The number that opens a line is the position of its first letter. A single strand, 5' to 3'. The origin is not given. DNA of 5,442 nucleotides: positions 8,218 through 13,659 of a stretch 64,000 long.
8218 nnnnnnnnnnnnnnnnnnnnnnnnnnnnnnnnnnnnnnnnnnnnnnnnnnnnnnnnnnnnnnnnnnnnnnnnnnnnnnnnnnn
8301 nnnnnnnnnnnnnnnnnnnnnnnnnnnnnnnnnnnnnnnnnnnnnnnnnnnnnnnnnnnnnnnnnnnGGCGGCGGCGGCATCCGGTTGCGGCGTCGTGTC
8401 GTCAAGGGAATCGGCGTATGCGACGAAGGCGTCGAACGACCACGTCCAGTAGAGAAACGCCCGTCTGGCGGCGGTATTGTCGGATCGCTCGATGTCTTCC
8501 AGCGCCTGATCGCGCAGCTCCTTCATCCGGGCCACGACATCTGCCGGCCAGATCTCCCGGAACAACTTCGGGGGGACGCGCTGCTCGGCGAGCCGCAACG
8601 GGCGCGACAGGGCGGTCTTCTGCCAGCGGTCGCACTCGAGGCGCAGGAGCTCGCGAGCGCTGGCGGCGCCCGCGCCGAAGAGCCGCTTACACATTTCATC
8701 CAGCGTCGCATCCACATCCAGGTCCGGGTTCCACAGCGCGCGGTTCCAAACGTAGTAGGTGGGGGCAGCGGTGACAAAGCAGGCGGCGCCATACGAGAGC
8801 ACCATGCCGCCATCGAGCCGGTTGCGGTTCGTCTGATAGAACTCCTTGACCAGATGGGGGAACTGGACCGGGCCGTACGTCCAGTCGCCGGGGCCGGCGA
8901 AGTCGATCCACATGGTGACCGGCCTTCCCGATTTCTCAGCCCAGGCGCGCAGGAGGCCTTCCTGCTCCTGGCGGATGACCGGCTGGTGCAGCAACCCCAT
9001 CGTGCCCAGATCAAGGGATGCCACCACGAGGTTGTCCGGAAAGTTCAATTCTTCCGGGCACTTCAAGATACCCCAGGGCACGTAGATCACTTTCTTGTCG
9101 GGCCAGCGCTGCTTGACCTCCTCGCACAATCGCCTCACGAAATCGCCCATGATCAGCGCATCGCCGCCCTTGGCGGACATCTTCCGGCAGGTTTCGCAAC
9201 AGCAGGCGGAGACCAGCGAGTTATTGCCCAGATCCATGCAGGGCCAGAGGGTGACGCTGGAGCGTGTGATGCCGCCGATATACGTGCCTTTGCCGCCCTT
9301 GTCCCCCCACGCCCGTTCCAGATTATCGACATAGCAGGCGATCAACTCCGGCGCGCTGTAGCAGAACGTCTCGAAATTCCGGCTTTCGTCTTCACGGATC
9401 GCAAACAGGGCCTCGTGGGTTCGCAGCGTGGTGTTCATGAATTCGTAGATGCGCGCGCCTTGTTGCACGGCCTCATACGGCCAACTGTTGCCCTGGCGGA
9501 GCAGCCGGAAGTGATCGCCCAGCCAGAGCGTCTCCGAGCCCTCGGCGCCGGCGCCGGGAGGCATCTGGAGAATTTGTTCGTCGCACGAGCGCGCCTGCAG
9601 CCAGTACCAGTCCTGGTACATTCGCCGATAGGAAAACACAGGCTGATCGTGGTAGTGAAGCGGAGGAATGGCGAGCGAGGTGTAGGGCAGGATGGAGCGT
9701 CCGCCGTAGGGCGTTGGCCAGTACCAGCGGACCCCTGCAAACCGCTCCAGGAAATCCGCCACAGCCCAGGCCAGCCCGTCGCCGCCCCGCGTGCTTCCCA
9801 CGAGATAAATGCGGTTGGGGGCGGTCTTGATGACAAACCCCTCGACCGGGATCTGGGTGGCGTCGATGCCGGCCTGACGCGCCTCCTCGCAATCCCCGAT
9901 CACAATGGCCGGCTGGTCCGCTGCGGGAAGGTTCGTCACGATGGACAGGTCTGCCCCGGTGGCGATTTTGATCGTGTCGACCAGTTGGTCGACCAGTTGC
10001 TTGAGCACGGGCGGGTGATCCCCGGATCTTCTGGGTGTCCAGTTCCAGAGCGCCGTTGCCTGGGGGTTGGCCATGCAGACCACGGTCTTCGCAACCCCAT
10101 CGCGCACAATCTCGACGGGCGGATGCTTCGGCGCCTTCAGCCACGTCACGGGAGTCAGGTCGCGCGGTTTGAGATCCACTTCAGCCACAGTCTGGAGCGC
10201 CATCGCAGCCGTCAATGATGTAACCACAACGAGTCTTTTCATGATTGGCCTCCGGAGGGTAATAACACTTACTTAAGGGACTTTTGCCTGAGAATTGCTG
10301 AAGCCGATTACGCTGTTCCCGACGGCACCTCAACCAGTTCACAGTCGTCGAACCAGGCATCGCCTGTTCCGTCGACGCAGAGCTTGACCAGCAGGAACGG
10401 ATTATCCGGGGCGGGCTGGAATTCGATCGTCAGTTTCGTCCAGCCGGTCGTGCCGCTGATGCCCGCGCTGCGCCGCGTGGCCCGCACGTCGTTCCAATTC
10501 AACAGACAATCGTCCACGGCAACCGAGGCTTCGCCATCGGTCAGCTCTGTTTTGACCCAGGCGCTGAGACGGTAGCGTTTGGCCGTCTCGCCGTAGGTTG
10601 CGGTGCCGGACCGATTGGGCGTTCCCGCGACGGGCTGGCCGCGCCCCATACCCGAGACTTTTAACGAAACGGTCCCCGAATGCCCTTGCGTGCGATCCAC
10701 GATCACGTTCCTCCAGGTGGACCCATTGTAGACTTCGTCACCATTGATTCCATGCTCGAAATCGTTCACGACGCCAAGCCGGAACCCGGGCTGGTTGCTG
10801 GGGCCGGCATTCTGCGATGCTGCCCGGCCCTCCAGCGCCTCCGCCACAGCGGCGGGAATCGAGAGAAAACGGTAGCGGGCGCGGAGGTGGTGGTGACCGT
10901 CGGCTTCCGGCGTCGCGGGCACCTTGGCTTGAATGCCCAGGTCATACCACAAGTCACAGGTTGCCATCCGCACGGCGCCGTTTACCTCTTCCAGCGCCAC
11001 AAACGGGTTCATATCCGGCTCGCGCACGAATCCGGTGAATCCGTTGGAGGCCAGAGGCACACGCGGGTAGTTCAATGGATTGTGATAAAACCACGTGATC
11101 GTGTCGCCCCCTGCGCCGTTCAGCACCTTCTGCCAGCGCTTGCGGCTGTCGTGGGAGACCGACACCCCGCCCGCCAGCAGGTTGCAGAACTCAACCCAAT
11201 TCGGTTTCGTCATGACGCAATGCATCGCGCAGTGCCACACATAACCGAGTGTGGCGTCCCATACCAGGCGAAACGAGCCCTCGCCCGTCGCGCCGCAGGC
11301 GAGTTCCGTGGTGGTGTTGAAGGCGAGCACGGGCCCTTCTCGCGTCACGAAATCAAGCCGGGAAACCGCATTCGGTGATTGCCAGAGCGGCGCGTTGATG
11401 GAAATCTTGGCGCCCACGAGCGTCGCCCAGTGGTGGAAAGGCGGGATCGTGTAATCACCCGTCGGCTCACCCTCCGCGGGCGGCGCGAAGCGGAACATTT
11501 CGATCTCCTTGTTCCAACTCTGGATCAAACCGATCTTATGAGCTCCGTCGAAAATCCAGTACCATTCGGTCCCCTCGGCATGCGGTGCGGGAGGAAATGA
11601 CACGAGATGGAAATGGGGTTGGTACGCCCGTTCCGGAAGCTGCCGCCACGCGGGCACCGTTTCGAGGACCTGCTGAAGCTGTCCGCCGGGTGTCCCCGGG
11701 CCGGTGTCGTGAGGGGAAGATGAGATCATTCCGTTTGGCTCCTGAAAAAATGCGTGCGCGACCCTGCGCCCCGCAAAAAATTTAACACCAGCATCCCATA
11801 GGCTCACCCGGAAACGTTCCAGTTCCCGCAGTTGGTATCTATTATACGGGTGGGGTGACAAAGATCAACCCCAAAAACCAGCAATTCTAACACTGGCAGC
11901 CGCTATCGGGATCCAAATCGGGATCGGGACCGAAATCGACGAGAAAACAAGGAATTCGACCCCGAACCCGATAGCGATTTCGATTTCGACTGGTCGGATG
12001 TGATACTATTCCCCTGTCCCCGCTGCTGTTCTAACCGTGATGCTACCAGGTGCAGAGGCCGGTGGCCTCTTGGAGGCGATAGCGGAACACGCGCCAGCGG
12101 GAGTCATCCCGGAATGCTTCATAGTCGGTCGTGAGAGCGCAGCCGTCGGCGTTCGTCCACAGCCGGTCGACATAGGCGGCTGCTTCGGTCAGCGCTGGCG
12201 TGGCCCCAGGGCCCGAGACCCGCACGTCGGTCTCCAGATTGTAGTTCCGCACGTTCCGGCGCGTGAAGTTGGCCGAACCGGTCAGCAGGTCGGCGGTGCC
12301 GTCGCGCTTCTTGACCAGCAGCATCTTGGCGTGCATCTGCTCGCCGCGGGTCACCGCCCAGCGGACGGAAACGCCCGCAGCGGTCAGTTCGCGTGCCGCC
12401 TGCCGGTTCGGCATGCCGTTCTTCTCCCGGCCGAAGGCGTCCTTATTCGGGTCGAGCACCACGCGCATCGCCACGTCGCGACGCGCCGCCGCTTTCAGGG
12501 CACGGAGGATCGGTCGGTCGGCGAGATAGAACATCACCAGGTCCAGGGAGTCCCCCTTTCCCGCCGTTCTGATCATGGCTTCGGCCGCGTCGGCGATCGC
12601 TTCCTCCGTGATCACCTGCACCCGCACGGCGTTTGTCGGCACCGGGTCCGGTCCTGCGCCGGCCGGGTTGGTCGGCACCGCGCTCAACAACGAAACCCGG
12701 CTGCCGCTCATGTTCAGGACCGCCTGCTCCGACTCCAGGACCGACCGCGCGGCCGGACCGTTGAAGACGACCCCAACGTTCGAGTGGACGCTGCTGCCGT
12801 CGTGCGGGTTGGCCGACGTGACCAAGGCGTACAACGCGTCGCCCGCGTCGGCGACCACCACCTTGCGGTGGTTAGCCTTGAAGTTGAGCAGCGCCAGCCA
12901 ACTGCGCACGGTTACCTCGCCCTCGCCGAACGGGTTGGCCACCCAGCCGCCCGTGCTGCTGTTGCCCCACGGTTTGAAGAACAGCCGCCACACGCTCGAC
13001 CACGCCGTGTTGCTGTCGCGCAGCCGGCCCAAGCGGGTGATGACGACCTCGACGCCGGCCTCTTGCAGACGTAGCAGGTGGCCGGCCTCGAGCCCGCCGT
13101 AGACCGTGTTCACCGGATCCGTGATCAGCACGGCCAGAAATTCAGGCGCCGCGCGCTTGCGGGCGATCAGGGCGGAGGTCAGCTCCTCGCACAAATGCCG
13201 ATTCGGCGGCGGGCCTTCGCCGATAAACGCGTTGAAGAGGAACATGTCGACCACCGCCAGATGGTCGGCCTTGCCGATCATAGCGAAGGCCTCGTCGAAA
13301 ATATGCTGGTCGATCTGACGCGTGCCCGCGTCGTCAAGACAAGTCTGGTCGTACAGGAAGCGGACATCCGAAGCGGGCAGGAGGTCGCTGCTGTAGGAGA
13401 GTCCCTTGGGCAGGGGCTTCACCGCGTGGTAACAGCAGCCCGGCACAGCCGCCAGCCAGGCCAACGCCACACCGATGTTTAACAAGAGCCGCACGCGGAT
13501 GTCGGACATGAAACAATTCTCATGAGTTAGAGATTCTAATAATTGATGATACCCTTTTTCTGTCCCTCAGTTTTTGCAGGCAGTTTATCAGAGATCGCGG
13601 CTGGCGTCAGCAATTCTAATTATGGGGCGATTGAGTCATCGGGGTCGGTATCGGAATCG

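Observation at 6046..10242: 1398-aa secreted fusion: DUF4838, FGE-sulfatase-like domain without catalytic cysteines, CBM9-like domain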

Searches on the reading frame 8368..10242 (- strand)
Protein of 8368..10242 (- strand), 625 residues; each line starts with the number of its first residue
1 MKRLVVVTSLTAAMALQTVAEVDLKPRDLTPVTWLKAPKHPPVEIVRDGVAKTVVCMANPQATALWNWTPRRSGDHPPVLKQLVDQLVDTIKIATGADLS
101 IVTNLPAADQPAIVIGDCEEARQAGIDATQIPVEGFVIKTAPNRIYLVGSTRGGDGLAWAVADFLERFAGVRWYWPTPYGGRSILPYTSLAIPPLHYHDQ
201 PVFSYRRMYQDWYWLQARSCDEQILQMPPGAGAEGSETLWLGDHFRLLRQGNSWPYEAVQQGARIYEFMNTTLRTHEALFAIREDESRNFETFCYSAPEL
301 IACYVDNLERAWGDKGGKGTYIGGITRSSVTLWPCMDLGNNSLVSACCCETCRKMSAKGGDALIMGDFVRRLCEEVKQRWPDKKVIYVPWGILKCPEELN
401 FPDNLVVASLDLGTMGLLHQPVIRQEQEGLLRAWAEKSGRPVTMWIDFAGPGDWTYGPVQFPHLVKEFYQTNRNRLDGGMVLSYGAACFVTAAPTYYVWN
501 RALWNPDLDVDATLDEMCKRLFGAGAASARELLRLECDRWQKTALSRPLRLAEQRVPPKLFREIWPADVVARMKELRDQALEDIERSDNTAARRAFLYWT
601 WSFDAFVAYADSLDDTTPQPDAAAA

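Call 22: predict_structure(alignment_id=A2)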
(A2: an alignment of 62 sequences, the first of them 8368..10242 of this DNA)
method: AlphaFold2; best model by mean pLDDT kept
length: 625 residues; sequences in the alignment: 62
mean_pLDDT: 92.2   pTM: 0.91
mean pLDDT of the five models: 92.2, 91.8, 91.5, 91.3, 90.7
residues with pLDDT >= 90: 517; 70-90: 61; 50-70: 34; < 50: 13
segments of 3 or more residues with pLDDT < 50: 17-19, 619-625
pLDDT, mean of each block of 10 residues (from residue 1): 52 51 87 98 98 97 94 92 97 98 97 98 98 98 98 95 97 96 96 98 93 90 93 93 90 89 62 79 94 94 94 81 90 90 95 97 98 98 96 95 97 96 96 97 94 92 98 97 91 97 98 98 98 98 95 92 97 99 98 98 97 72 44
secondary structure, 60 per line:
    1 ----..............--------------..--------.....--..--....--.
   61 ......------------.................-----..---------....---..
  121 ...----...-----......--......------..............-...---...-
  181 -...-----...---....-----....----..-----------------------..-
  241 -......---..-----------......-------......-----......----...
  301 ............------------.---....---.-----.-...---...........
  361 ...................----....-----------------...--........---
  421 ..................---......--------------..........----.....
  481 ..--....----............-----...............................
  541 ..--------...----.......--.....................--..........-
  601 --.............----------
elements in order: H5-18 E43-47 E54-57 H60-66 H79-95 E112-115 H119-123 E136-141 E144-149 H156-169 E171-173 E182-184 E190-192 E196-199 E205-208 H242-247 H265-269 E280-282 E288-293 H298-312 E329-332 H350-379 E384-387 E405-407 E410-414 H421-438 E442-447 H462-471 E476-482 H493-504 H510-542 H558-564 H567-587 H590-599 H603-615

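Call 30: fold_search(model_id=the predicted structure, library=pdb)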
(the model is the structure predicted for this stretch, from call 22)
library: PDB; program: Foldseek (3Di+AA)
matches with E <= 10: 1079; with E <= 0.001: 159
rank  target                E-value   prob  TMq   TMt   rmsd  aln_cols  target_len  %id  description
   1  7pug_A                6.1e-13  1.00  0.54  0.42   9.0       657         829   11  GH115 alpha-1,2-glucuronidase in complex with xylopentaose (released 2022-01-19)
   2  2j62_A                1.1e-12  1.00  0.37  0.40  14.2       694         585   12  Structure of a bacterial O-glcnacase in complex with glcnacstatin (released 2007-02-13)
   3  2cbj_A                1.8e-12  1.00  0.37  0.39  13.9       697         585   11  Structure of the Clostridium perfringens NagJ family 84 glycoside hydrolase, a homologue of human O-GlcNAcase in compl (released 2006-02-13)
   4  2v5c_A                2.1e-12  1.00  0.38  0.40  14.0       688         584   12  Family 84 glycoside hydrolase from Clostridium perfringens, 2.1 Angstrom structure (released 2009-01-27)
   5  7pxq                  2.2e-12  1.00  0.51  0.40   9.0       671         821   11  GH115 alpha-1,2-glucuronidase D303A (released 2022-01-19)
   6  4c91_B                2.3e-12  1.00  0.50  0.40   8.8       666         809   12  Evidence that GH115 alpha-glucuronidase activity is dependent on conformational flexibility (released 2013-11-13)
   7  2wb5_A                3.2e-12  1.00  0.36  0.38  14.6       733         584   11  GlcNAcstatins are nanomolar inhibitors of human O-GlcNAcase inducing cellular hyper-O-GlcNAcylation (released 2009-03-31)
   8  7khv_A                3.8e-12  1.00  0.38  0.40  14.1       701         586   11  CpOGA IN COMPLEX WITH LIGAND 54 (released 2020-12-02)
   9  2cbi_A                4.5e-12  1.00  0.39  0.41  13.2       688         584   12  Structure of the Clostridium perfringens NagJ family 84 glycoside hydrolase, a homologue of human O-GlcNAcase (released 2006-02-13)
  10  4c91_A                6.0e-12  1.00  0.47  0.37  11.2       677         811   12  Evidence that GH115 alpha-glucuronidase activity is dependent on conformational flexibility (released 2013-11-13)
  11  2ydq_A                6.7e-12  1.00  0.38  0.41  14.6       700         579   11  CpOGA D298N in complex with hOGA-derived O-GlcNAc peptide (released 2012-03-14)
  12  5oxd                  7.5e-12  1.00  0.39  0.41  13.9       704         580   12  Complex of a C. perfringens O-GlcNAcase with a fragment hit (released 2018-05-16)
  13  2v5d                  7.9e-12  1.00  0.39  0.34  13.2       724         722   12  Structure of a Family 84 Glycoside Hydrolase and a Family 32 Carbohydrate-Binding Module in Tandem from Clostridium perf (released 2009-01-27)
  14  4c90_A                1.2e-11  1.00  0.49  0.38  11.4       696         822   13  Evidence that GH115 alpha-glucuronidase activity is dependent on conformational flexibility (released 2013-11-13)
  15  6pv4_D                1.2e-11  1.00  0.41  0.42  12.9       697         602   11  Structure of CpGH84A (released 2019-09-11)
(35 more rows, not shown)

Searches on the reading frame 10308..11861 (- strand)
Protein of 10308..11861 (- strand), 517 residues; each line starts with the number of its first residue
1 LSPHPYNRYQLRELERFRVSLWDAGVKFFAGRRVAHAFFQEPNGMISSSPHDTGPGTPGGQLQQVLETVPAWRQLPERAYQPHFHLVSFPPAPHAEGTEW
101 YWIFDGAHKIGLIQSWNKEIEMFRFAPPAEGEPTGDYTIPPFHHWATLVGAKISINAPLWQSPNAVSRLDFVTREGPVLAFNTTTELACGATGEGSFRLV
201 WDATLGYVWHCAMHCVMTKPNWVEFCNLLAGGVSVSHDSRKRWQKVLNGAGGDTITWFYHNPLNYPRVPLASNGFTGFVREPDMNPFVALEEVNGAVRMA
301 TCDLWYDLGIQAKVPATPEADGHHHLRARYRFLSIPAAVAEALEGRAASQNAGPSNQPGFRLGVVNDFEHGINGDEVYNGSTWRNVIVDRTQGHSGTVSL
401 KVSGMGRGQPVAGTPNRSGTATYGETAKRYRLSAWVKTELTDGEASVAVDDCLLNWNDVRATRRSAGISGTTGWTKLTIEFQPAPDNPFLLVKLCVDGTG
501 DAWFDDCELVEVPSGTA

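Call 10: search_protein_families(library=pfam, proteins=[window:10308-11861:-], max_evalue=0.001)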
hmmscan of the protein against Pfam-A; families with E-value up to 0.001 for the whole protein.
window:10308-11861:- (517 aa): 0 families

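Call 37: search_protein_families(library=pfam, proteins=[window:10308-11861:-], max_evalue=0.1)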
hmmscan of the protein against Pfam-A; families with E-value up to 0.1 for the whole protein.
window:10308-11861:- (517 aa): 2 families
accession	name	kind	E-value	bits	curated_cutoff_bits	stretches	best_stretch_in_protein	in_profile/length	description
PF02018.23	CBM_4_9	-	0.012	16.4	25.9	1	366-485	7-120/136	Carbohydrate binding domain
PF22637.2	CBM_4_9_1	-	0.021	15.5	27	1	426-508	67-147/148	BppA domain 1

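Call 51: search_solved_structures(query=window:10308-11861:-, max_evalue=1)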
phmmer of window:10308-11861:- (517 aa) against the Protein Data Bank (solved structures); distinct sequences matched with E-value up to 1: 5.
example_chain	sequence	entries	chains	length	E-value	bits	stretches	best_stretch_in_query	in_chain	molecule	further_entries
4d0q_A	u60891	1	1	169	0.002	19.9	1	425-513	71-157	HYALURONATE LYASE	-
6p35_A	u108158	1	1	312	0.22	13.2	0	8-75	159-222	Glyoxylate/hydroxypyruvate reductase A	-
7jqj_A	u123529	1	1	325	0.23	13.1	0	8-75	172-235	Glyoxylate/hydroxypyruvate reductase A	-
6oxn_A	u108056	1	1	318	0.23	13.1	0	8-75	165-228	Glyoxylate/hydroxypyruvate reductase A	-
7aih_BG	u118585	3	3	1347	0.96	11.1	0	8-82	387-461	mL100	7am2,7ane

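Call 69: find_homologous_proteins(query=window:10308-11861:-, max_evalue=0.001)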
Query window:10308-11861:- (517 aa): 21 proteins with E <= 0.001 among 8000 candidates.
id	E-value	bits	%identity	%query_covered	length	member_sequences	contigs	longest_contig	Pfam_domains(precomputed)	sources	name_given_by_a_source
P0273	0.0e+0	1122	99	91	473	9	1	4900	-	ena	-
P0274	6.3e-251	852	76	91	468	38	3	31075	-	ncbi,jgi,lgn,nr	ncbi:MAG: hypothetical protein FJ222_04960 [Lentisphaerae bacterium]|nr:hypothetical protein [Lentis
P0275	1.4e-247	841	77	89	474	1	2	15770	-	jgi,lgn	jgi:hypothetical protein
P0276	5.1e-175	601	58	88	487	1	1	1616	-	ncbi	-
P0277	1.2e-152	527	52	87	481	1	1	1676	-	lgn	-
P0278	1.7e-138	481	48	88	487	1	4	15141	-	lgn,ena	-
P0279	3.1e-130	453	47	89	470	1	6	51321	-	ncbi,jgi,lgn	jgi:hypothetical protein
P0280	6.5e-126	439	45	89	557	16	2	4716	-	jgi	jgi:hypothetical protein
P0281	2.1e-124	434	46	88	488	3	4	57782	-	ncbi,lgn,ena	-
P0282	3.0e-122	427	45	88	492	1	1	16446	-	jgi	-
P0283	1.7e-120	421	47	88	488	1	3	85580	-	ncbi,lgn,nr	ncbi:MAG: hypothetical protein HYU36_10935 [Planctomycetes bacterium]|nr:hypothetical protein [Planc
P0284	2.1e-118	414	44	88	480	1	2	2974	-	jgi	jgi:hypothetical protein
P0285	2.6e-114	401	44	88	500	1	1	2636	-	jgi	jgi:hypothetical protein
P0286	4.7e-109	384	43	87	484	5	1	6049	-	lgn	-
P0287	2.2e-91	325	40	88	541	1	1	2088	-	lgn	-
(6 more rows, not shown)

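Call 79: search_protein_families(library=ncbifam, proteins=[window:10308-11861:-], max_evalue=0.01)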
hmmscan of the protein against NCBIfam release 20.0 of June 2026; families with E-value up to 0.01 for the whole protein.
window:10308-11861:- (517 aa): 0 families

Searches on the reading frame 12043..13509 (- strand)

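Call 10: search_protein_families(library=pfam, proteins=[window:12043-13509:-], max_evalue=0.001)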
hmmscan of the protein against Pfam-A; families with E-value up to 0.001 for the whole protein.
window:12043-13509:- (488 aa): 1 family
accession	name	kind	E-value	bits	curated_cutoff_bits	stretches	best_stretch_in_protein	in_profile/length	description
PF13091.12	PLDc_2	-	2.1e-23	83.1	27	1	313-451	5-132/132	PLD-like domain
